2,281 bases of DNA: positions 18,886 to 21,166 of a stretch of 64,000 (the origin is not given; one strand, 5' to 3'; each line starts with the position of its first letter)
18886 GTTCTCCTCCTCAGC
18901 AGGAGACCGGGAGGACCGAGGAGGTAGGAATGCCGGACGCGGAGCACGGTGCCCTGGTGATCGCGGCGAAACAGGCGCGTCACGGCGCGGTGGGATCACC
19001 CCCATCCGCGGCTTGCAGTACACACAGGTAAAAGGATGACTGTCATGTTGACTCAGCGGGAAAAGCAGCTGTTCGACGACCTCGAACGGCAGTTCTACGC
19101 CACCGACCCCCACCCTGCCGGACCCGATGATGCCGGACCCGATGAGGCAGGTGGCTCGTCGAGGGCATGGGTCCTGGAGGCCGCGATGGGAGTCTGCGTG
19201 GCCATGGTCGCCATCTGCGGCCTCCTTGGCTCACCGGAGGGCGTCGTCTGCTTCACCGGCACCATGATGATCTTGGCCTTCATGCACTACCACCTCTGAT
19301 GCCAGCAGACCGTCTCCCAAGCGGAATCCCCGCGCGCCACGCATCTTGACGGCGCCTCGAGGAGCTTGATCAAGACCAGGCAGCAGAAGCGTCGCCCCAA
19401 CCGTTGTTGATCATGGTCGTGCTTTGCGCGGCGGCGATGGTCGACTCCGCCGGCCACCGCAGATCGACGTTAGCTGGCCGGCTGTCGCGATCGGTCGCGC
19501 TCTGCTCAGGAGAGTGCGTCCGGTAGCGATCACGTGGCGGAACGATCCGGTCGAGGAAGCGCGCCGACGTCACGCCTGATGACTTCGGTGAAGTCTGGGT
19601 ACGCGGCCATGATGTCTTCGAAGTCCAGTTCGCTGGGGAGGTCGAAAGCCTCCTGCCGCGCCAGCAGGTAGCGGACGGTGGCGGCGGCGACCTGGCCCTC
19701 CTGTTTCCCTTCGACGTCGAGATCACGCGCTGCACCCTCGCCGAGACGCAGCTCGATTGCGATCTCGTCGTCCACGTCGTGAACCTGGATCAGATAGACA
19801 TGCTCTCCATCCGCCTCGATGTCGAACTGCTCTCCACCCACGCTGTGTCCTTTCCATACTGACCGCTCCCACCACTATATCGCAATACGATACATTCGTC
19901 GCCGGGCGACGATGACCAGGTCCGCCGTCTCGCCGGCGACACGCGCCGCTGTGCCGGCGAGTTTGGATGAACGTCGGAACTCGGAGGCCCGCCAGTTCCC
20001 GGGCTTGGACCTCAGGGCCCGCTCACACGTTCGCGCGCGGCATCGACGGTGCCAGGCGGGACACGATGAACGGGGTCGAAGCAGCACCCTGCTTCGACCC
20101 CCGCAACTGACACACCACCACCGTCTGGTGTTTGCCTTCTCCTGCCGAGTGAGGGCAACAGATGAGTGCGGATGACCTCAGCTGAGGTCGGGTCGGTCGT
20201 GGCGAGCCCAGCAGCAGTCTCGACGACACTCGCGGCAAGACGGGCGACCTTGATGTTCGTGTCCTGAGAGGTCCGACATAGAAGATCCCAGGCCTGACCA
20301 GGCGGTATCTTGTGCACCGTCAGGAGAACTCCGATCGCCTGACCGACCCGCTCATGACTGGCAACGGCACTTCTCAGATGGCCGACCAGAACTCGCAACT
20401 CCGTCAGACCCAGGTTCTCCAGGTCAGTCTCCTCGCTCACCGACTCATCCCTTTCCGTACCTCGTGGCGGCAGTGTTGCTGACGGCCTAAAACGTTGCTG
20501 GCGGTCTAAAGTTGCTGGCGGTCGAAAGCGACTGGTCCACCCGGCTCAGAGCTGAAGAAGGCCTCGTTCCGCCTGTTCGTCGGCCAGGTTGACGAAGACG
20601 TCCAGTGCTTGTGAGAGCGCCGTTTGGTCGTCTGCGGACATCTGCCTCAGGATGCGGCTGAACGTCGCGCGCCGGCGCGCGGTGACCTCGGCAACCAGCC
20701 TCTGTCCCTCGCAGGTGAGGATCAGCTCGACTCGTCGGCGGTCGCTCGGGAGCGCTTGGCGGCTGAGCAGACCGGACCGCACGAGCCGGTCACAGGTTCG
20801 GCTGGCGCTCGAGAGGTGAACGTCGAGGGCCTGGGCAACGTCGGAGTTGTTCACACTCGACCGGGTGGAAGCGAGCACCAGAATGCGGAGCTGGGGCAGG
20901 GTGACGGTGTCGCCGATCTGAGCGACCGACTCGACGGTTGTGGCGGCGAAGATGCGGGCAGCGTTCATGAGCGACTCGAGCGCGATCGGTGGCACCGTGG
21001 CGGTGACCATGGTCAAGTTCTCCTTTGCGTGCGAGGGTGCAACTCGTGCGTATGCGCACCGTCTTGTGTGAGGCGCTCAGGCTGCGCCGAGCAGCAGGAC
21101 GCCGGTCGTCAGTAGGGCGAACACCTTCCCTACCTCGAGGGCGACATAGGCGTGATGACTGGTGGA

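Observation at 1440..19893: Recurring palindrome TATCG-N5-CGATA in four promoter regions: candidate regulon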

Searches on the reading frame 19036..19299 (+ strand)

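Call 12: search_protein_families(library=pfam, proteins=[window:19036-19299:+], max_evalue=0.01)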
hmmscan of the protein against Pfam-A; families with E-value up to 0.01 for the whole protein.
window:19036-19299:+ (87 aa): 1 family
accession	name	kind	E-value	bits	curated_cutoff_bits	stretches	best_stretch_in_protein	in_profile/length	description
PF11239.13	DUF3040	-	8.8e-08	32.7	24.7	1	3-82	1-81/84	Protein of unknown function (DUF3040)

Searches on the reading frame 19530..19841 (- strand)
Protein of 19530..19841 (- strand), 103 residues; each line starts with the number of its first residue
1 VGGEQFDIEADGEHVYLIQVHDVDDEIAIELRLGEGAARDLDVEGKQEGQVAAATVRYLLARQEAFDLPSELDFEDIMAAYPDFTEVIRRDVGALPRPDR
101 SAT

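Call 12: search_protein_families(library=pfam, proteins=[window:19530-19841:-], max_evalue=0.01)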
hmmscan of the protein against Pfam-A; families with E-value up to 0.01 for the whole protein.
window:19530-19841:- (103 aa): 0 families

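Call 26: search_protein_families(library=ncbifam, proteins=[window:19530-19841:-], max_evalue=0.001)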
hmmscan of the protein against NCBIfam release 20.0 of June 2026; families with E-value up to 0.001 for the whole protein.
window:19530-19841:- (103 aa): 0 families

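Call 74: search_protein_representatives(protein=window:19530-19841:-)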
Query: 103 residues. Proteins with E-value up to 0.001 (for the whole library): 67; up to 1e-10: 5; up to 1e-30: 1. The best 67 are listed.
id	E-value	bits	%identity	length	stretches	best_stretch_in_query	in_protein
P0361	3.6e-50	184.7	86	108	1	1-102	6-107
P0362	2.6e-21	92.2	72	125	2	47-103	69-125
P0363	2.4e-13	66.6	45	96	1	5-90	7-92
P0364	2.3e-11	60.3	42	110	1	5-95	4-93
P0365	2.7e-11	60.0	41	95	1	7-91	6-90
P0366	2.7e-10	56.8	40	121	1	12-98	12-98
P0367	1.1e-09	54.8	55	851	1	76-95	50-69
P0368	1.6e-09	54.3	40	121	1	8-100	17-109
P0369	2.1e-09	53.9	42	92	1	4-88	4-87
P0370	2.4e-09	53.8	36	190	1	2-93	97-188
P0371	2.5e-09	53.7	34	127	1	5-91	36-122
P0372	8.7e-09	52.0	40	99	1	3-89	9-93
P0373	1.1e-08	51.6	35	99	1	7-94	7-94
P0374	2.4e-08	50.6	34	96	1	4-86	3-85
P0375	3.3e-08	50.1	39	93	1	3-89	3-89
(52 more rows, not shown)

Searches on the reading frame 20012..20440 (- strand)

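Call 12: search_protein_families(library=pfam, proteins=[window:20012-20440:-], max_evalue=0.01)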
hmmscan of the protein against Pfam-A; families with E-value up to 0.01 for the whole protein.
window:20012-20440:- (142 aa): 1 family
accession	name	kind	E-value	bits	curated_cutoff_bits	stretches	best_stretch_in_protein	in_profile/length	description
PF03861.19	ANTAR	-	1.4e-12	47.6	27.3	1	21-73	2-54/54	ANTAR domain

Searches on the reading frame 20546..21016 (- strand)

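Call 12: search_protein_families(library=pfam, proteins=[window:20546-21016:-], max_evalue=0.01)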
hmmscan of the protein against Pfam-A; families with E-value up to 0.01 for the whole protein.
window:20546-21016:- (156 aa): 6 families
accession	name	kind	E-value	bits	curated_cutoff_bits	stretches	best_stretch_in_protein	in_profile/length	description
PF01047.28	MarR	-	1.4e-12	47.7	24.6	1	38-96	1-59/59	MarR family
PF12802.13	MarR_2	-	2.1e-07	31.4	27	1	38-95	3-61/61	MarR family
PF09339.16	HTH_IclR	-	1.5e-05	25.1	22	1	47-87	11-51/52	IclR helix-turn-helix domain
PF01325.25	Fe_dep_repress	-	5.8e-05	23.7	26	1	48-85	16-53/60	Iron dependent repressor, N-terminal DNA binding domain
PF13545.12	HTH_Crp_2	-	0.00094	19.5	27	0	54-86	22-55/70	Crp-like helix-turn-helix domain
PF13463.12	HTH_27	-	0.002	18.8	22.2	1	53-104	17-68/68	Winged helix DNA-binding domain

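Call 26: search_protein_families(library=ncbifam, proteins=[window:20546-21016:-], max_evalue=0.001)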
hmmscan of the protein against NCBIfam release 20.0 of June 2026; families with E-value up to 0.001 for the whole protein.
window:20546-21016:- (156 aa): 12 families
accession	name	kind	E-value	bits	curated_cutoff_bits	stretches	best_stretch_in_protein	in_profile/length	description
TIGR02337.1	HpaR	equivalog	3.3e-10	39.9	121.2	1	37-139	25-127/130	homoprotocatechuate degradation operon regulator HpaR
NF045593.1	bilirub_TF_BilQ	equivalog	9.8e-09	35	125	1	52-140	42-130/135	bilirubin utilization transcriptional regulator BilQ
NF050133.1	TransRegFabT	equivalog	1.5e-08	35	200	1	50-143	39-132/138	fatty acid biosynthesis transcriptional regulator FabT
NF052438.1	TransRegRv0880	equivalog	1.7e-08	34.4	220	1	36-148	30-142/143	Rv0880 family HTH-type transcriptional regulator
NF002926.0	PRK03573.1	equivalog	5.1e-08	33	120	1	57-139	49-131/144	transcriptional regulator SlyA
NF053777.1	Saro0803TransReg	equivalog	3.1e-07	30.2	200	1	38-115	35-112/140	Saro_0803 family transcriptional regulator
NF008565.1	PRK11512.1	equivalog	7.1e-07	29.3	240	1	38-138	38-139/144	multiple antibiotic resistance transcriptional regulator MarR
NF008122.0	PRK10870.1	equivalog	8.6e-07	28.8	157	1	46-140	62-157/176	transcriptional repressor MprA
NF038251.1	AdcR_fam_Zn_TF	equivalog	3.5e-06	27.3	175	1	38-141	34-139/143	zinc-dependent MarR family transcriptional regulator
NF041230.1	BagL_FevM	exception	1.3e-05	25.3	230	1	33-130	34-130/145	MarR family transcriptional regulator BagL/FevM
NF008273.0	PRK11050.1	equivalog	0.00012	21.8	153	1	50-136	50-129/156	manganese-binding transcriptional regulator MntR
NF003025.0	PRK03902.1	equivalog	0.00068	19.7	138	1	45-132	13-93/142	transcriptional regulator MntR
